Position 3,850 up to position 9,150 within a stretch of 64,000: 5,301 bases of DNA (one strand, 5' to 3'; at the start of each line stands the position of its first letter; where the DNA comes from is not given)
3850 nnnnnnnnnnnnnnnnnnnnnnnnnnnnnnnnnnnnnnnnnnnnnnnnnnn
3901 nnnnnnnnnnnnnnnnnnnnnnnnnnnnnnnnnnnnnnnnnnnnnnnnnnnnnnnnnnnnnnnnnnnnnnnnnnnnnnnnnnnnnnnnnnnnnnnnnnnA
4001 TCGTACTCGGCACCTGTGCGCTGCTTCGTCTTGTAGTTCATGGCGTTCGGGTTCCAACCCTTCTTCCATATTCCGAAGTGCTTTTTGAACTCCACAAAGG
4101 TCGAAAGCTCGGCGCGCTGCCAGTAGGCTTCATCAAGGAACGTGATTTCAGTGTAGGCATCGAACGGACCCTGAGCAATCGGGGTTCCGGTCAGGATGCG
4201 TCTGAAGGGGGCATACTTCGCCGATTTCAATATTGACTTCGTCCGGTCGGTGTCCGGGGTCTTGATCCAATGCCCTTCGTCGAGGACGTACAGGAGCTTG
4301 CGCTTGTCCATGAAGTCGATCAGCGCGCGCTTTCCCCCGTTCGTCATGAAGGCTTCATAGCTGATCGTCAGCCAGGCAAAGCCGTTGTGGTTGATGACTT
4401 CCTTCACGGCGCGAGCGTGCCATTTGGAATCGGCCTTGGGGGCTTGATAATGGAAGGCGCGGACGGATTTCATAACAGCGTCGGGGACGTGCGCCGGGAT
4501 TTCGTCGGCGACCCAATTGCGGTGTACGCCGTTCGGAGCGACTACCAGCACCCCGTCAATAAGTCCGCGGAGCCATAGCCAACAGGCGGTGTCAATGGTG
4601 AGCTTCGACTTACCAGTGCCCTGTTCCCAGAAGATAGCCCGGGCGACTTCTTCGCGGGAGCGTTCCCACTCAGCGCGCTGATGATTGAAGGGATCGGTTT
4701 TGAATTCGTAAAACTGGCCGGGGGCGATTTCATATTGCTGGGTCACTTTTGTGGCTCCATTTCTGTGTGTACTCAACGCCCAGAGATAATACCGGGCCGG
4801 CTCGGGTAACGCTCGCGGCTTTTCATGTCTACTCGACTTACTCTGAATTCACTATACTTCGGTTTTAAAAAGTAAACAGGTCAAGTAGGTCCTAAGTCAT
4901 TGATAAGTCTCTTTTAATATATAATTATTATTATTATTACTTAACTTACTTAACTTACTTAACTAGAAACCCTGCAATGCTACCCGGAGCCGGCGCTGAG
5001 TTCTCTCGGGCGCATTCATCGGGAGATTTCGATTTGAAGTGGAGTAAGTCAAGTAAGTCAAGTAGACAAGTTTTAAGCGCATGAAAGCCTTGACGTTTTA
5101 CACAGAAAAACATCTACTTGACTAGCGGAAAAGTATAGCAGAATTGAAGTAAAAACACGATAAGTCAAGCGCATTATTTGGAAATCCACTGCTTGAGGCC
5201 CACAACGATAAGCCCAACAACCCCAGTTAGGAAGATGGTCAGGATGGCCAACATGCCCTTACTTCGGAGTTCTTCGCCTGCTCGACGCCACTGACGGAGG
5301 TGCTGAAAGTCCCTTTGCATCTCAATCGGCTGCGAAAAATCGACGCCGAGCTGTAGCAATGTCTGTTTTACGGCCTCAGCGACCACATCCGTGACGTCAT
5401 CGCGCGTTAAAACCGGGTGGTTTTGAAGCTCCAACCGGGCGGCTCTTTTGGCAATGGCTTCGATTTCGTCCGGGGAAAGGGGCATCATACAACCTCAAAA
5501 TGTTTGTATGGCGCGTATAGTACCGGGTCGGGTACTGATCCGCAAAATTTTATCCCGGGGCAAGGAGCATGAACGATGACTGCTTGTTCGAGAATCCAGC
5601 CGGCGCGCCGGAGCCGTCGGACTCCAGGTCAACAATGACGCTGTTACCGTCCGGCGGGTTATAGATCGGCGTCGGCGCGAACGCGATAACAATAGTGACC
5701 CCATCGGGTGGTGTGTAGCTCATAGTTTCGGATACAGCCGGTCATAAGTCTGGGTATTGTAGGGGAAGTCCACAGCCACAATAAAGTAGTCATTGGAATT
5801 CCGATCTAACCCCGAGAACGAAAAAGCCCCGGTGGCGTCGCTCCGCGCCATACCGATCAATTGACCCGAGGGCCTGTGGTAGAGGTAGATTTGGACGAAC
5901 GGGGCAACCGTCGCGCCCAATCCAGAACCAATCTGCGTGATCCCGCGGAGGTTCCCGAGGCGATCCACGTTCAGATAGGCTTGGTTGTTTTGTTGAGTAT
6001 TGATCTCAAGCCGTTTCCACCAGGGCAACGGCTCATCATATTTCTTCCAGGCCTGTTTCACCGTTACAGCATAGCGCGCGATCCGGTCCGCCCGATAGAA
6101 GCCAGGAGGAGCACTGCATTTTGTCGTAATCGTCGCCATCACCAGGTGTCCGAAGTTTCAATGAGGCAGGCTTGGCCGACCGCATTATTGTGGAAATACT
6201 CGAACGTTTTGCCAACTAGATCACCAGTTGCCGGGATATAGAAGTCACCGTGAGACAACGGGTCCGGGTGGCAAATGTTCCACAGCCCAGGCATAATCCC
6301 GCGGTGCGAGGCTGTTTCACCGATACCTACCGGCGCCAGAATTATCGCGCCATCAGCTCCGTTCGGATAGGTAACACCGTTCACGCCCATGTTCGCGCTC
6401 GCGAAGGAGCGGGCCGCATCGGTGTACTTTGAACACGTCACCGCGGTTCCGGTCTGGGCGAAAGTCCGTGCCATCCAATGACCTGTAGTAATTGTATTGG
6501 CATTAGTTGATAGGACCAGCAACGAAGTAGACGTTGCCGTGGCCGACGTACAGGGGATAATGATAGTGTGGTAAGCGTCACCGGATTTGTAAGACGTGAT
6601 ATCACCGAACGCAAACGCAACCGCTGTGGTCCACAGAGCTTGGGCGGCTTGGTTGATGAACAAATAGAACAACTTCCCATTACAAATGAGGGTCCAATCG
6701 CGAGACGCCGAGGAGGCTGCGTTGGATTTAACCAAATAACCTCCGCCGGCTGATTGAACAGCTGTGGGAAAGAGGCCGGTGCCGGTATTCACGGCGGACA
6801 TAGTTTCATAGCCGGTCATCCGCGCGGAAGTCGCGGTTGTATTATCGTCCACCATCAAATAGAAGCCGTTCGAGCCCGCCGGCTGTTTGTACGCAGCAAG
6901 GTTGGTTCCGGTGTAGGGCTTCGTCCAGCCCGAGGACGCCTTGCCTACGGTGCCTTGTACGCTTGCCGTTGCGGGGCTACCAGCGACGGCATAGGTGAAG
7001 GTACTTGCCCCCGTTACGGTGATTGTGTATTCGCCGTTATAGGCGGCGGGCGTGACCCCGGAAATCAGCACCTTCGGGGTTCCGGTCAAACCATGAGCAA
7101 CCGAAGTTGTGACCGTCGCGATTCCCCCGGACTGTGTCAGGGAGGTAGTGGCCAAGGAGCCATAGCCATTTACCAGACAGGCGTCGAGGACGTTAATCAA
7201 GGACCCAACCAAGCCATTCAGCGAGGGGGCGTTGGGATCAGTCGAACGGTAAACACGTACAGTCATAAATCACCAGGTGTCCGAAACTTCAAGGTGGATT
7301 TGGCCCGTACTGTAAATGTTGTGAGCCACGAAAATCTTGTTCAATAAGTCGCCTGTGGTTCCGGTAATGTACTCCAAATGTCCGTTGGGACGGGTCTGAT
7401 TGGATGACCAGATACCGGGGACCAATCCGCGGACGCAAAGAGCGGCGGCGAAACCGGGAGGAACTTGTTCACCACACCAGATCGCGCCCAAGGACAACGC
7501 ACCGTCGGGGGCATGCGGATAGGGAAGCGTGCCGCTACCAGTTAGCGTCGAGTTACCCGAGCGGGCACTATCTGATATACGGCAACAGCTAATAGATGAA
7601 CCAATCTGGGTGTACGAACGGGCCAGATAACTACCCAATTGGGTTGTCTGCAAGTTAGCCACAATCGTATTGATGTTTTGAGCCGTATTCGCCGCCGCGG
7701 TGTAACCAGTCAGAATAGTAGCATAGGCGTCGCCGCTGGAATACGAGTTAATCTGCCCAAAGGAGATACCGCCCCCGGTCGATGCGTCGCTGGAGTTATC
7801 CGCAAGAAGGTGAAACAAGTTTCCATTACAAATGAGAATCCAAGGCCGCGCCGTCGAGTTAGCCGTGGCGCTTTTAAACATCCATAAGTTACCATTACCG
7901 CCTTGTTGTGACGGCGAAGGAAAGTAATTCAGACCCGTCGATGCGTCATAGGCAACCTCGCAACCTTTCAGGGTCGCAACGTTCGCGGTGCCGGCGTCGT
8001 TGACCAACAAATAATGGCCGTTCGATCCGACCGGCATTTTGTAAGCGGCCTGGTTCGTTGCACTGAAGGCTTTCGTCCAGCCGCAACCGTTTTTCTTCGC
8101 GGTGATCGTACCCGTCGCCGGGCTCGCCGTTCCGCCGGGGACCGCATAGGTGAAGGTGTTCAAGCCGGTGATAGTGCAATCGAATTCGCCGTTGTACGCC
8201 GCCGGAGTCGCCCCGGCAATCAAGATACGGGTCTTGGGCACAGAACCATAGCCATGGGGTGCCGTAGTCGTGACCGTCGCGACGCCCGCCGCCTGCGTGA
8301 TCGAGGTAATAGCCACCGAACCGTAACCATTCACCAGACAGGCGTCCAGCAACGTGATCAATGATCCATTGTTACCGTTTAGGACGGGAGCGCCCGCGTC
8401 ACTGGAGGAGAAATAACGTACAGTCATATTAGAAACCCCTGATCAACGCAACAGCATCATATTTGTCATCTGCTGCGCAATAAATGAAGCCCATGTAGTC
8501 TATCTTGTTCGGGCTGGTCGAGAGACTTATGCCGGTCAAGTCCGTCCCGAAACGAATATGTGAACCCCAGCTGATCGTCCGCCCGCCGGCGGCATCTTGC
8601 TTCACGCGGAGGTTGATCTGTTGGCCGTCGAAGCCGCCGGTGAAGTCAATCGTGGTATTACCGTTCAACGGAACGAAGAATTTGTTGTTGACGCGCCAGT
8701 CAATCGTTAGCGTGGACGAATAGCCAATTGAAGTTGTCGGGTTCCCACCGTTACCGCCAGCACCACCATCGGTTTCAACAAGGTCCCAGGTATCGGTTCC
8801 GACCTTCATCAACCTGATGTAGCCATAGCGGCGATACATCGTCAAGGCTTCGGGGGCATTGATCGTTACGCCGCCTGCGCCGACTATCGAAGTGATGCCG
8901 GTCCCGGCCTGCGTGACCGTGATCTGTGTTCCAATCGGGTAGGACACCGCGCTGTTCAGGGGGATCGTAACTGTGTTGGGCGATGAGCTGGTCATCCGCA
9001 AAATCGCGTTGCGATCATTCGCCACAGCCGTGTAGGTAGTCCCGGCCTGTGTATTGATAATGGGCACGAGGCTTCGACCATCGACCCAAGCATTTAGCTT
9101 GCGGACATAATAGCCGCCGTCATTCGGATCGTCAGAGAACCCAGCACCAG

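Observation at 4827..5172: Island A: second copy of the iteron island, so the pair brackets the whole 30.6-kb morphogenesis and lysis block as direct repeats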

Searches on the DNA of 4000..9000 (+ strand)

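Call 7: search_dna_similar(query=window:4000-9000:+, collection=phages, mode=near, max_rows=20)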
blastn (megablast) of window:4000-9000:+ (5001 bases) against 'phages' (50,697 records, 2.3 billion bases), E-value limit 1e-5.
No match.

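Call 8: search_dna_similar(query=window:4780-5200:+, collection=phages, mode=distant, max_rows=30)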
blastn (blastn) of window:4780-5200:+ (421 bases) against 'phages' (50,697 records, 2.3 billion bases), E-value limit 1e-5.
No match.

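Call 48: search_rna_families(source=window, start=4700, end=5300, threshold=evalue, max_evalue=1)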
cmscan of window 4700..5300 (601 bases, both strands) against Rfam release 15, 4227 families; matches with E-value up to 1: 1.
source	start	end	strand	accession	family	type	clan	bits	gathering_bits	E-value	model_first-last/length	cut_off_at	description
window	4825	5069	+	RF00451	MIR395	Gene; miRNA;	-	17.3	56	0.91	1-104/104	no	mir-395 microRNA precursor family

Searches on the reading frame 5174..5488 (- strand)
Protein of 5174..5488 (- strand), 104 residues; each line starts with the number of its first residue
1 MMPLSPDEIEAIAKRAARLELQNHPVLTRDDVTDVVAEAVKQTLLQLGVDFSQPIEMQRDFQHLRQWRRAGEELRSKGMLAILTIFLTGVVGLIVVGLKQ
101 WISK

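Call 10: search_protein_families(library=pfam, proteins=[window:5174-5488:-], max_evalue=0.01)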
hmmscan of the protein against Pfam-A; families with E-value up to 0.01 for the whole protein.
window:5174-5488:- (104 aa): 0 families

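Call 63: search_protein_families(library=phrogs, proteins=[window:5174-5488:-], max_evalue=0.001)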
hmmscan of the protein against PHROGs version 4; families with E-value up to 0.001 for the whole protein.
window:5174-5488:- (104 aa): 1 family
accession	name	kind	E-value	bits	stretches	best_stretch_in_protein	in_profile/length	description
phrog_6420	-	unknown function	5.1e-33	114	1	25-104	11-90/90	-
